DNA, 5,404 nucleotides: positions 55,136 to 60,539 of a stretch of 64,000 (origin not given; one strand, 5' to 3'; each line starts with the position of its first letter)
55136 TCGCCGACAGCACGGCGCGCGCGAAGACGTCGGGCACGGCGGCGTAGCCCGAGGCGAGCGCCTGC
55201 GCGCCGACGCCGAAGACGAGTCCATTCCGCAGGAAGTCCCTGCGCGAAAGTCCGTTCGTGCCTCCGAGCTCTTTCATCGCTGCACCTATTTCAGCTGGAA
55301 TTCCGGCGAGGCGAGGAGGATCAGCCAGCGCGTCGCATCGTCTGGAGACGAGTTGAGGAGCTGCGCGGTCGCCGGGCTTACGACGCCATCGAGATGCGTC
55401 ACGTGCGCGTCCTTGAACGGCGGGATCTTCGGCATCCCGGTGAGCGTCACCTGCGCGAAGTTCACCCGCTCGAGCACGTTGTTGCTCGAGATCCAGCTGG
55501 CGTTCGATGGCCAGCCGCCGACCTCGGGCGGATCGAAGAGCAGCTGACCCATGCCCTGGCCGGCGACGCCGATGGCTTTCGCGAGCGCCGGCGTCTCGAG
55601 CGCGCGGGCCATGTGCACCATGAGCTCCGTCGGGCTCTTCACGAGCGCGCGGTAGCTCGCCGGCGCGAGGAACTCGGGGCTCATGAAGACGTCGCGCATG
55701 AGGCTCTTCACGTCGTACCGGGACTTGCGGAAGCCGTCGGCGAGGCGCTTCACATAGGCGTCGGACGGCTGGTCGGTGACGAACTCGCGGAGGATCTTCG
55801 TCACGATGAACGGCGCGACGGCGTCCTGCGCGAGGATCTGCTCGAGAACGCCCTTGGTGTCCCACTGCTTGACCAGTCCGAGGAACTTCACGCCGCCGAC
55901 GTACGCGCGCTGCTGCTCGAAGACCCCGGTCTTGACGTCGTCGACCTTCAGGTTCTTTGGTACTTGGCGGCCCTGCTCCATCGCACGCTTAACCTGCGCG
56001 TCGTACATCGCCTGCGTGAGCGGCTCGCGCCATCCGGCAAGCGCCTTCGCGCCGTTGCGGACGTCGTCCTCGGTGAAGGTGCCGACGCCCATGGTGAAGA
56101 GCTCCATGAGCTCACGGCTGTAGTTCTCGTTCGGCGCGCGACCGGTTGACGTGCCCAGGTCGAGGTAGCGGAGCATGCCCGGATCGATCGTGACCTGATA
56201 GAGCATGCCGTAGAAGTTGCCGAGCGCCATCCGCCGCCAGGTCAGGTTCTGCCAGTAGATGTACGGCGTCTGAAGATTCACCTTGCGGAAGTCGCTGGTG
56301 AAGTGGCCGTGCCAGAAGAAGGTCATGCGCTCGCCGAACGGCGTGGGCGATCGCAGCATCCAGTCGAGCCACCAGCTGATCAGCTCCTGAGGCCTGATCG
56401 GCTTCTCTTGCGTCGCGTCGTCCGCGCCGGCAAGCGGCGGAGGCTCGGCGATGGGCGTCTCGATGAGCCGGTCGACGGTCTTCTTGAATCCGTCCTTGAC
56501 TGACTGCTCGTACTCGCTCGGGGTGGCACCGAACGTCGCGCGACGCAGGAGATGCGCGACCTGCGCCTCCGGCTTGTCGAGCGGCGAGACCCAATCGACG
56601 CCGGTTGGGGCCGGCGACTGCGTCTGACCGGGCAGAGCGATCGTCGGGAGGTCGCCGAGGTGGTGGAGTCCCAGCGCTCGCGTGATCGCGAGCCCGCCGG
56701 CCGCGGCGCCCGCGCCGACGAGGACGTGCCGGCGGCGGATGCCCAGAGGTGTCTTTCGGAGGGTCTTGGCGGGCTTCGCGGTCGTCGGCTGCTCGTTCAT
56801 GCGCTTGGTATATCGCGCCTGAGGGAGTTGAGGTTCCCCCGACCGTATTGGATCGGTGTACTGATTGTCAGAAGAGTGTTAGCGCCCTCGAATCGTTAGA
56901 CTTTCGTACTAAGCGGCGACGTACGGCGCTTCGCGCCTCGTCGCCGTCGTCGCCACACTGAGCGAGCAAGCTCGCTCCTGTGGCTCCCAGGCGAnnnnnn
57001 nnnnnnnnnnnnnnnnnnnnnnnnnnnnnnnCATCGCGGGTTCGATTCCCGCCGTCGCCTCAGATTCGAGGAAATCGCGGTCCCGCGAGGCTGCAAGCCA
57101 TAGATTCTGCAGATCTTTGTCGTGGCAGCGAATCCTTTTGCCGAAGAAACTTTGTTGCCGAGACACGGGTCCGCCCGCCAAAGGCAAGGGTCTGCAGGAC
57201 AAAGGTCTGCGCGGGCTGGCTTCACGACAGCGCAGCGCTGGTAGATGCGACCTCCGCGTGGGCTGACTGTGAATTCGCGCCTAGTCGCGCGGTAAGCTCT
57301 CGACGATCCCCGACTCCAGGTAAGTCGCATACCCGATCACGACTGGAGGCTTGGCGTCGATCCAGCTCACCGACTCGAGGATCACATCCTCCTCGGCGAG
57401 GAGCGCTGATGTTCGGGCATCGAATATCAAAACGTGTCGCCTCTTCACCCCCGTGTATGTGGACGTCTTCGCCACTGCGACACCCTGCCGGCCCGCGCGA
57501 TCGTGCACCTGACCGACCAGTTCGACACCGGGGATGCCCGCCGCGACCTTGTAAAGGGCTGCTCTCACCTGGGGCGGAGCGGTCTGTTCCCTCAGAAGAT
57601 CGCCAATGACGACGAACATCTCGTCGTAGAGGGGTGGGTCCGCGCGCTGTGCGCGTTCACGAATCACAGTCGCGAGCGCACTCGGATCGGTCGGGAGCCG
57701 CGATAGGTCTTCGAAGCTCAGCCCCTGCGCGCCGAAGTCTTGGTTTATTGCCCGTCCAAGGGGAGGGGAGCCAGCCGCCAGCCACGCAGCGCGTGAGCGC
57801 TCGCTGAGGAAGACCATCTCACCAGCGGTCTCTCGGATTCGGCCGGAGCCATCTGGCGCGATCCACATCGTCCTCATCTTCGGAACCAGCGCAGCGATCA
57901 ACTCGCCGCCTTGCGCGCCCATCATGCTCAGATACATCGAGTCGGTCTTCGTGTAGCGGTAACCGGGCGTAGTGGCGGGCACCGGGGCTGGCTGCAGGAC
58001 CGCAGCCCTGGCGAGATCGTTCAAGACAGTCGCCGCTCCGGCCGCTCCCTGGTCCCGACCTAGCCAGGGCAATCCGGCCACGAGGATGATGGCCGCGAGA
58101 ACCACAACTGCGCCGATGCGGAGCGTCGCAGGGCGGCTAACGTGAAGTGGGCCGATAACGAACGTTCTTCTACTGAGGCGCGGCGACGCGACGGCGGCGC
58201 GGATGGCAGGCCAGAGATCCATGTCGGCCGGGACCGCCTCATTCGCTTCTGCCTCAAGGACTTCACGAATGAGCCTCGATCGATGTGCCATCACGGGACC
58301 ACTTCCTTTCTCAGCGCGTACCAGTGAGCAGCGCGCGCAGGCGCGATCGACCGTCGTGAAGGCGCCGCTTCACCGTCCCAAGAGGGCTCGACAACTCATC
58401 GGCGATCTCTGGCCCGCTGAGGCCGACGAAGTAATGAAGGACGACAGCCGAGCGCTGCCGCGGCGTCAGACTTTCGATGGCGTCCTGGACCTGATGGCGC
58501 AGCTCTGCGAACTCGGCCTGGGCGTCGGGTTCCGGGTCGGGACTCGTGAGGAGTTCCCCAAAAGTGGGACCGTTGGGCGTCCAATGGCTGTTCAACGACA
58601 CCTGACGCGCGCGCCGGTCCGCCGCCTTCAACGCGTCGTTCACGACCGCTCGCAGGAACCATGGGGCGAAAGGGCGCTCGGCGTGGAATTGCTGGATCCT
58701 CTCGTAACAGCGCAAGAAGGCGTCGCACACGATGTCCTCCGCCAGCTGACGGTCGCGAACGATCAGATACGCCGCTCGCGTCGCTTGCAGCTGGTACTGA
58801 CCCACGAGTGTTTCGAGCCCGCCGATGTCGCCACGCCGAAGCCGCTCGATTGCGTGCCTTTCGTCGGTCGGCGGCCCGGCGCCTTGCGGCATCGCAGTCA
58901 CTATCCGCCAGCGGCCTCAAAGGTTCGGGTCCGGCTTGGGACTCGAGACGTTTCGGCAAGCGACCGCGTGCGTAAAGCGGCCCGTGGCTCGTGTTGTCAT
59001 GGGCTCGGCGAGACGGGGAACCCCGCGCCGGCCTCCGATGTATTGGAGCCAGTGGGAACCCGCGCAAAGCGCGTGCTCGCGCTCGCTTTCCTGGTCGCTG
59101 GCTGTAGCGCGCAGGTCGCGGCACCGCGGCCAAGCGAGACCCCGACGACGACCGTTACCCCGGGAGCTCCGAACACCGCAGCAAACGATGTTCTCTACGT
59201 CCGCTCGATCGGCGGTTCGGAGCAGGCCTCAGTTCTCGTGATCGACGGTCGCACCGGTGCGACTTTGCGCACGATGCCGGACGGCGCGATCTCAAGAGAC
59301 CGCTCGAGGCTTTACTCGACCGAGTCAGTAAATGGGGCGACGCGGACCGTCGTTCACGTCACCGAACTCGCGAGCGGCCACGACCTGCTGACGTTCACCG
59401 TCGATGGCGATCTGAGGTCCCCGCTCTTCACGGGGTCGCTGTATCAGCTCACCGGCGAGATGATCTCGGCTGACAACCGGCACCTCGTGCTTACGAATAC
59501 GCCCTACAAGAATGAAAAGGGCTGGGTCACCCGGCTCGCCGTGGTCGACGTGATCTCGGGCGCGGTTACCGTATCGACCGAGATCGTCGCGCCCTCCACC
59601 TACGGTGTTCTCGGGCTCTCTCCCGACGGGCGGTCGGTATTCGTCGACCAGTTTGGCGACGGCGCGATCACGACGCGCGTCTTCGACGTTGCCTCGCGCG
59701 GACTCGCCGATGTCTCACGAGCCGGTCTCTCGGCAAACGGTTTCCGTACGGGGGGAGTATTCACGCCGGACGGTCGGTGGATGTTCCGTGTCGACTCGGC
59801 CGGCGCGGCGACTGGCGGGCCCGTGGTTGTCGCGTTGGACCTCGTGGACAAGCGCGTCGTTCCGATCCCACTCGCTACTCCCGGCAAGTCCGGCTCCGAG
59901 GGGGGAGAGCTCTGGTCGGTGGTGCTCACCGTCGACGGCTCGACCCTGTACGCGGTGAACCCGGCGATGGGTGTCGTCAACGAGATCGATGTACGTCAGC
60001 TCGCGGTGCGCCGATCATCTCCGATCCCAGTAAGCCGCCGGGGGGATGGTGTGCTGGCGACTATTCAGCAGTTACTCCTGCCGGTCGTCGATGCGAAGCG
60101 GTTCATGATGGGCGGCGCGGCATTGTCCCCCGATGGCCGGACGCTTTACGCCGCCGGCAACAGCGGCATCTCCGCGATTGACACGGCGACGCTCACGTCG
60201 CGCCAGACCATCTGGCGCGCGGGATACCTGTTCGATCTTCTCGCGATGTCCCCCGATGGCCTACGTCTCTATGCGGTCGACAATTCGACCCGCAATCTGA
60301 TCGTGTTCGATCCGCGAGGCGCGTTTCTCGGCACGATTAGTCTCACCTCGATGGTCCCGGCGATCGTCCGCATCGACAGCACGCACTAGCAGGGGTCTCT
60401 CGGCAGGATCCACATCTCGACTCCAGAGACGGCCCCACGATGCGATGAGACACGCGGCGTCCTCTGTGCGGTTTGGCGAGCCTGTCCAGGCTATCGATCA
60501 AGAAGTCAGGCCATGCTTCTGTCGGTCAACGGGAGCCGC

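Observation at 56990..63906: tRNA-Cys plus exact 43-nt direct repeat bracket a ~6.8-kb islet lacking an integrase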

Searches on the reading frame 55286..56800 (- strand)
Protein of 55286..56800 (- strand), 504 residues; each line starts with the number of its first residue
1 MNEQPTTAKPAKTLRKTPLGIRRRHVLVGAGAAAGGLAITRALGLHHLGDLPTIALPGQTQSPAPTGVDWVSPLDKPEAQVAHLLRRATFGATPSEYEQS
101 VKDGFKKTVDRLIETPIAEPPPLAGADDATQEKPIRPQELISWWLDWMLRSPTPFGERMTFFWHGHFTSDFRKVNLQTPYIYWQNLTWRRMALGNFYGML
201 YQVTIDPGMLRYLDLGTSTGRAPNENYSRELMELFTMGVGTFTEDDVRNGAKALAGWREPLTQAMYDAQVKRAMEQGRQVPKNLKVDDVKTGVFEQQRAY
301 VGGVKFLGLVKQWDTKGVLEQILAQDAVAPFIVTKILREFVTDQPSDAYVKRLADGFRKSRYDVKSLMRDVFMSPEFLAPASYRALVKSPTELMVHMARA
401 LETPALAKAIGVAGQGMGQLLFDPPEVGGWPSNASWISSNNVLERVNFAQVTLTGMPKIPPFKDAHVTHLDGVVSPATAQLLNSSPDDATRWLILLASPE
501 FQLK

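Call 7: search_protein_families(library=pfam, proteins=[window:55286-56800:-], max_evalue=0.01)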
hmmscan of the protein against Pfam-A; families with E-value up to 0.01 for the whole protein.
window:55286-56800:- (504 aa): 1 family
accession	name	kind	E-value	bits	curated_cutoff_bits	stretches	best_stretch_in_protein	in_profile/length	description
PF08811.16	DUF1800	-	1.9e-96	324.3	26.1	1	83-503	1-419/419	Protein of unknown function (DUF1800)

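Call 10: find_encoding_contigs(protein=window:55286-56800:-, flank=10000, max_places=6)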
Protein window:55286-56800:- (504 aa): 10 contigs read that carry it; 6 places shown.
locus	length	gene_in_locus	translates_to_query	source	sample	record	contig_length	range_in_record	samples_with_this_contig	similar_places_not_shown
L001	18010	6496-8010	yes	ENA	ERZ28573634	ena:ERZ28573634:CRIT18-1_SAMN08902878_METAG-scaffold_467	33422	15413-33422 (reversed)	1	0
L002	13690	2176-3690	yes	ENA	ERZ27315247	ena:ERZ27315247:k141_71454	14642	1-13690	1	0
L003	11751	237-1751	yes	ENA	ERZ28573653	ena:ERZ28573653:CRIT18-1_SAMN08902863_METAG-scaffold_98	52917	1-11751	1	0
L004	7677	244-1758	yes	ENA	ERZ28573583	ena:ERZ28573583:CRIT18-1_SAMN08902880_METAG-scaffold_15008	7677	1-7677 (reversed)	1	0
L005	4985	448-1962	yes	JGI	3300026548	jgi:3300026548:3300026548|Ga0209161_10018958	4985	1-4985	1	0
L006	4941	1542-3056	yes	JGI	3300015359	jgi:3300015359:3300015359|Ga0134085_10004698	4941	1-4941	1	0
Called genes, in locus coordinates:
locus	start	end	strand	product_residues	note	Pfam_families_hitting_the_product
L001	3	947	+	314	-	?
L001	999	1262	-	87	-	PF13473:Cupredoxin_1 (weak), PF00127:Copper-bind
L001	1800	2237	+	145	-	PF06439:3keto-disac_hyd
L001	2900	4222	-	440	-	-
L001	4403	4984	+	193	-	PF04542:Sigma70_r2, PF08281:Sigma70_r4_2, PF04545:Sigma70_r4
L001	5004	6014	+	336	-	-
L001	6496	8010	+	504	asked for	PF08811:DUF1800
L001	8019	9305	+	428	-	PF07394:DUF1501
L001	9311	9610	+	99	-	-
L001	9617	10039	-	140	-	-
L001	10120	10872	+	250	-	PF08551:DUF1751 (faint), PF01694:Rhomboid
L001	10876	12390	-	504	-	-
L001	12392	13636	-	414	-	PF02743:dCache_1, PF00672:HAMP (weak)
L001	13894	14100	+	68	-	PF00313:CSD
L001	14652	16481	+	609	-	PF28598:PDH_E1_N, PF00456:Transketolase_N (faint), PF17831:PDH_E1_M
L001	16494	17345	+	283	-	PF17831:PDH_E1_M, PF22613:Transketolase_C_1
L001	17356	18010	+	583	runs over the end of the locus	-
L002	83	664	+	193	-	PF07638:Sigma70_ECF (faint), PF04542:Sigma70_r2, PF08281:Sigma70_r4_2, PF04545:Sigma70_r4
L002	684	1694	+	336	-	-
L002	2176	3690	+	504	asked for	PF08811:DUF1800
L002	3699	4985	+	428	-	PF07394:DUF1501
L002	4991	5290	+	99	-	-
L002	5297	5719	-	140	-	-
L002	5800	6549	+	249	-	PF08551:DUF1751 (faint), PF01694:Rhomboid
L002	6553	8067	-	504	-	-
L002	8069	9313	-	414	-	PF02743:dCache_1, PF00672:HAMP (weak)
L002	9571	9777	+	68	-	PF00313:CSD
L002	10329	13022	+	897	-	PF28598:PDH_E1_N, PF00456:Transketolase_N (faint), PF17831:PDH_E1_M, PF22613:Transketolase_C_1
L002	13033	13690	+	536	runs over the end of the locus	?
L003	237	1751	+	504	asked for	PF08811:DUF1800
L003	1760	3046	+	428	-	PF07394:DUF1501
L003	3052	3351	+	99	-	-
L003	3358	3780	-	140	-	-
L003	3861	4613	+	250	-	PF08551:DUF1751 (faint), PF01694:Rhomboid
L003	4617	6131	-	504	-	-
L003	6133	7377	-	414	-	PF02743:dCache_1, PF00672:HAMP (weak)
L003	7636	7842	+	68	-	PF00313:CSD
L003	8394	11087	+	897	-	PF28598:PDH_E1_N, PF00456:Transketolase_N (faint), PF17831:PDH_E1_M, PF22613:Transketolase_C_1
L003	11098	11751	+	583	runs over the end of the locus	-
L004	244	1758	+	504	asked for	PF08811:DUF1800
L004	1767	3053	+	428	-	PF07394:DUF1501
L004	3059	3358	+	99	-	-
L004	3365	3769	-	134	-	-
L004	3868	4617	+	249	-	PF08551:DUF1751 (faint), PF01694:Rhomboid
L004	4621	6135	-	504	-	-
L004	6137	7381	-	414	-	PF02743:dCache_1, PF00672:HAMP (weak)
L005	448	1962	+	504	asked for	PF08811:DUF1800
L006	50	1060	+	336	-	-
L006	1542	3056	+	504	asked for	PF08811:DUF1800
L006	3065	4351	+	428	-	PF07394:DUF1501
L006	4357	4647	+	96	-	-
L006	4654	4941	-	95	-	?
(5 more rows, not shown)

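Call 24: find_related_loci(query=window:55286-56800:-, collection=genome_contigs, flank=10000)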
Query window:55286-56800:- (504 aa) in genome_contigs; peptide patterns used: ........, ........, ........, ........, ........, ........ (x = any residue, [..] = any of these).
97 stretches matched a pattern; 65 encode a relative of the query (tblastn E <= 1e-3); 65 distinct loci.
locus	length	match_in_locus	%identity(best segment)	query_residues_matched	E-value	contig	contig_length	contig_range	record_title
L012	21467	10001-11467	84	7-504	0e+0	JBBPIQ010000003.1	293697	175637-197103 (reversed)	MAG: Chloroflexota bacterium isolate BPF3-00-01_bin_2 NODE_3_length_293697_cov_36.375736, whole genome shotgun sequence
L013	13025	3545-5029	83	1-504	0e+0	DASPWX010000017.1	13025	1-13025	MAG TPA_asm: Candidatus Bathyarchaeia archaeon isolate SMAG_U11552 k141_1064907, whole genome shotgun sequence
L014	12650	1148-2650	83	1-504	0e+0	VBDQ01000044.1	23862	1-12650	MAG: Chloroflexi bacterium isolate CF_4 14_0903_16_30cm_scaffold_879, whole genome shotgun sequence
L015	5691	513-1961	81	16-504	0e+0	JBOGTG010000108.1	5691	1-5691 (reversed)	MAG: Candidatus Limnocylindria bacterium isolate SC-S_metawrap_bin.40 k127_623642, whole genome shotgun sequence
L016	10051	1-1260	92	85-504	0e+0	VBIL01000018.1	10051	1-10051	MAG: Chloroflexi bacterium isolate CF_129 14_1009_12_30cm_scaffold_7524, whole genome shotgun sequence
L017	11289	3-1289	87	76-504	0e+0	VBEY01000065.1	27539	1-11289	MAG: Chloroflexi bacterium isolate CF_38 14_1009_12_30cm_scaffold_1926, whole genome shotgun sequence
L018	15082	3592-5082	79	8-504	0e+0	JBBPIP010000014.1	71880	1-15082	MAG: Chloroflexota bacterium isolate BPF1-44-46_bin_3 NODE_58_length_71880_cov_21.713749, whole genome shotgun sequence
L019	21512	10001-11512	78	1-504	0e+0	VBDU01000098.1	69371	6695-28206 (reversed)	MAG: Chloroflexi bacterium isolate CF_8 14_1009_13_30cm_scaffold_909, whole genome shotgun sequence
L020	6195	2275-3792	69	1-504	0e+0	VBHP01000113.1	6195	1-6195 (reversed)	MAG: Chloroflexi bacterium isolate CF_107 14_1009_16_30cm_scaffold_53567, whole genome shotgun sequence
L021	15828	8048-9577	68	1-504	0e+0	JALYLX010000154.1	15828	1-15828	MAG: Chloroflexota bacterium isolate AFD bin50 SD1486_k127_258165, whole genome shotgun sequence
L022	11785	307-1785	69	7-504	0e+0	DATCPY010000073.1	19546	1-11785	MAG TPA_asm: Candidatus Limnocylindria bacterium isolate SMAG_U7239 k141_1092, whole genome shotgun sequence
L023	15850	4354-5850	68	5-504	0e+0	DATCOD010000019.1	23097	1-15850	MAG TPA_asm: Candidatus Limnocylindria bacterium isolate SMAG_U7192 k141_222446, whole genome shotgun sequence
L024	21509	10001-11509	68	1-504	0e+0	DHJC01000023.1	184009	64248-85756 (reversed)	MAG TPA_asm: Chloroflexi bacterium UBA4730 UBA4730_contig_115, whole genome shotgun sequence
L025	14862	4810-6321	66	2-504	0e+0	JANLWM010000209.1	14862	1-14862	MAG: Chloroflexota bacterium isolate OTE_20_metabat_38 OTE_20_k141_436808, whole genome shotgun sequence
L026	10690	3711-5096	71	40-504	0e+0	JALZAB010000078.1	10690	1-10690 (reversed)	MAG: Chloroflexota bacterium isolate KAP bin80 SD1490-92_k127_2220012, whole genome shotgun sequence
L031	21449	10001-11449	85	20-504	0e+0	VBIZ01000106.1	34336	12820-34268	MAG: Chloroflexi bacterium isolate CF_143 14_0927_12_20cm_scaffold_408, whole genome shotgun sequence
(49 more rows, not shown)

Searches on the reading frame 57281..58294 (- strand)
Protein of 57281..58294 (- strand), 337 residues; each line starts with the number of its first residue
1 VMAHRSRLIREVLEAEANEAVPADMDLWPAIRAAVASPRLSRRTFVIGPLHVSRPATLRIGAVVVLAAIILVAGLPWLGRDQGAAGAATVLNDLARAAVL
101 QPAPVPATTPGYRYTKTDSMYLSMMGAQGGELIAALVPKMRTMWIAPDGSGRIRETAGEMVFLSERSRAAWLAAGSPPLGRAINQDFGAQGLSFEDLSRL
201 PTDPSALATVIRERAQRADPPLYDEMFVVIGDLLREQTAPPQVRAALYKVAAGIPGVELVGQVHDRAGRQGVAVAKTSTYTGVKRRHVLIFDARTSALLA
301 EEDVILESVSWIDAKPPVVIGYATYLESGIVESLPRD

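Call 7: search_protein_families(library=pfam, proteins=[window:57281-58294:-], max_evalue=0.01)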
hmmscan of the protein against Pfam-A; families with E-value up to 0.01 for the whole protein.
window:57281-58294:- (337 aa): 0 families

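Call 66: search_protein_families(library=ncbifam, proteins=[window:57281-58294:-], max_evalue=0.01)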
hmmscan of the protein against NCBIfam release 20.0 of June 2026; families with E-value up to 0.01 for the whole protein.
window:57281-58294:- (337 aa): 1 family
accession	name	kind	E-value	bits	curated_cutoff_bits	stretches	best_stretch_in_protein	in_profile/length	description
NF038083.1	CU044_5270_fam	subfamily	1.5e-42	146.3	100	1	25-301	16-284/284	CU044_5270 family protein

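Call 68: find_encoding_contigs(protein=window:57281-58291:-, flank=10000, max_places=10)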
Protein window:57281-58291:- (336 aa): 1 contig read that carries it; 1 place shown.
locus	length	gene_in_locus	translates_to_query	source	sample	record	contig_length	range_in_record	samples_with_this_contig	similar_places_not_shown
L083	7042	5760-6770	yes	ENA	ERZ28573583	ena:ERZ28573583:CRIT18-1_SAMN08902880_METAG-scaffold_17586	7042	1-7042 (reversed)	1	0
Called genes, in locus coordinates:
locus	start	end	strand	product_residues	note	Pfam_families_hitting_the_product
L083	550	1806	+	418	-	PF13520:AA_permease_2, PF00324:AA_permease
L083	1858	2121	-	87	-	PF13473:Cupredoxin_1 (weak), PF00127:Copper-bind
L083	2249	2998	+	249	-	PF06439:3keto-disac_hyd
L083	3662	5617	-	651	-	-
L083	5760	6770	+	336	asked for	-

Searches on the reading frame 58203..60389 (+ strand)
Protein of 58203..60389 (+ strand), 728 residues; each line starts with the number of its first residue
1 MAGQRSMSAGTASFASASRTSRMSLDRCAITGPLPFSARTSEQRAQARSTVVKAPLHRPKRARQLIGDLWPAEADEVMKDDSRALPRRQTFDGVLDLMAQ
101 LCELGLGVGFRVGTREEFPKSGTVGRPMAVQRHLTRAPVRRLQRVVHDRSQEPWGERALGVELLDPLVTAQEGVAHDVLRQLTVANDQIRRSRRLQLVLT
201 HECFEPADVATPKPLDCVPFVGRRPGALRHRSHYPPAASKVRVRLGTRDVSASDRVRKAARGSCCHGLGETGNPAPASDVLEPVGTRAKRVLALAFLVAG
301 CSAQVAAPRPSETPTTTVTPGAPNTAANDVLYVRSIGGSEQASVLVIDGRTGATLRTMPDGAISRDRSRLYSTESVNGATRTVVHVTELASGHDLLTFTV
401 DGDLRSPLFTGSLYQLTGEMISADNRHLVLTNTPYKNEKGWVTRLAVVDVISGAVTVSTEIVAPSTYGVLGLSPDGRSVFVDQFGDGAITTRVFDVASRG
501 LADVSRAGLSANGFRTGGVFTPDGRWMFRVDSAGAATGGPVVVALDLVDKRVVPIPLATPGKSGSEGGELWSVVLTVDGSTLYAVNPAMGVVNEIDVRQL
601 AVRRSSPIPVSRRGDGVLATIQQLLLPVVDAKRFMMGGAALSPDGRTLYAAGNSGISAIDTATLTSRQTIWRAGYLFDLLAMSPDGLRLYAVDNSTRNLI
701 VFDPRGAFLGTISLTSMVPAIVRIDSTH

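Call 7: search_protein_families(library=pfam, proteins=[window:58203-60389:+], max_evalue=0.01)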
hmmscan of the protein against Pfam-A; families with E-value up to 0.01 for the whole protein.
window:58203-60389:+ (728 aa): 1 family
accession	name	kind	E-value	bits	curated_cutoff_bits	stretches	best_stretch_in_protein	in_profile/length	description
PF07676.18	PD40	-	0.00075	19.8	20.9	0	635-649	10-24/38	WD40-like Beta Propeller Repeat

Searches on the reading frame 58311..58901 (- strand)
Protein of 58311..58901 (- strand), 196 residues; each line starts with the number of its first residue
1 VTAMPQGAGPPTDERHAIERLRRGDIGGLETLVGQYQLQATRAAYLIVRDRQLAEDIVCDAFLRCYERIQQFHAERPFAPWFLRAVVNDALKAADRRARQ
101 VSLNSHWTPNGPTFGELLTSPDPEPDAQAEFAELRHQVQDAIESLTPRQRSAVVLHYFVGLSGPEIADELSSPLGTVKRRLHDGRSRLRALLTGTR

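Call 7: search_protein_families(library=pfam, proteins=[window:58311-58901:-], max_evalue=0.01)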
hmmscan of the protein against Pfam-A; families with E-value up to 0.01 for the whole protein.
window:58311-58901:- (196 aa): 4 families
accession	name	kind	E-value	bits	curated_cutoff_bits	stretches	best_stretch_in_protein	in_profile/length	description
PF08281.18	Sigma70_r4_2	-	3.7e-15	55.7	25.7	1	136-188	2-54/54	Sigma-70, region 4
PF04545.22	Sigma70_r4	-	1.2e-10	41.2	24.1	1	141-190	1-50/50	Sigma-70, region 4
PF04542.20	Sigma70_r2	-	5.9e-08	32.8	24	1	32-99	1-70/71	Sigma-70 region 2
PF07638.17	Sigma70_ECF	-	6.4e-05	23.4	21.1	1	128-190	120-181/185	ECF sigma factor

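Call 66: search_protein_families(library=ncbifam, proteins=[window:58311-58901:-], max_evalue=0.01)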
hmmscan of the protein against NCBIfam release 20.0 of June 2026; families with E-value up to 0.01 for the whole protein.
window:58311-58901:- (196 aa): 93 families (the best 25 are shown)
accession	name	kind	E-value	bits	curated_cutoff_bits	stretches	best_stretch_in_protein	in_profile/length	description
NF007223.0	PRK09641.1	equivalog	8.9e-30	103.9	209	1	16-192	7-184/187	RNA polymerase sigma factor SigW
TIGR02948.1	SigW_bacill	equivalog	1.4e-26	93.7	243.1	1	15-191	6-183/187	RNA polymerase sigma factor SigW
TIGR02983.1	SigE-fam_strep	subfamily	4.1e-26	91.8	141.55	1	36-193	15-159/162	SigE family RNA polymerase sigma factor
NF008888.0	PRK11922.1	equivalog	6.7e-25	88.1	204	1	12-192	15-196/231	RNA polymerase sigma factor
TIGR02937.1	sigma70-ECF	superfamily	1.7e-24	86.3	42.9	1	29-190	3-163/165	sigma-70 family RNA polymerase sigma factor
TIGR02985.1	Sig70_bacteroi1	subfamily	1.3e-22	80.7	126.4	1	30-191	4-161/162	RNA polymerase sigma-70 factor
NF004113.0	PRK05602.1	equivalog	3.5e-21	75.8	208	1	18-194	36-203/211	RNA polymerase sigma factor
NF009172.0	PRK12519.1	subfamily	3.6e-21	75.6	222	1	14-194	16-191/194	RNA polymerase sigma factor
TIGR02939.1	RpoE_Sigma70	equivalog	1.1e-20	74.5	236.15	1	15-186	8-180/190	RNA polymerase sigma factor RpoE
NF007229.0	PRK09647.1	equivalog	1.5e-20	73.5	265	1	29-193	46-203/220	RNA polymerase sigma factor SigE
NF009171.0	PRK12518.1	equivalog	4.2e-20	72.4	208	1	13-193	13-185/191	RNA polymerase sigma factor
NF007216.0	PRK09638.1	equivalog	1e-19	71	194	1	12-189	3-171/180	RNA polymerase sigma factor SigY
TIGR02954.1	Sig70_famx3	hypoth_equivalog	2.4e-18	66.5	188.5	1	18-193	7-168/170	RNA polymerase sigma-70 factor, TIGR02954 family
NF009166.1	PRK12513.1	equivalog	3.7e-18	65.9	206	1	13-193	9-187/193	RNA polymerase sigma factor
NF009189.0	PRK12537.1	equivalog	9.4e-18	64.4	261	1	19-189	15-178/182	RNA polymerase sigma factor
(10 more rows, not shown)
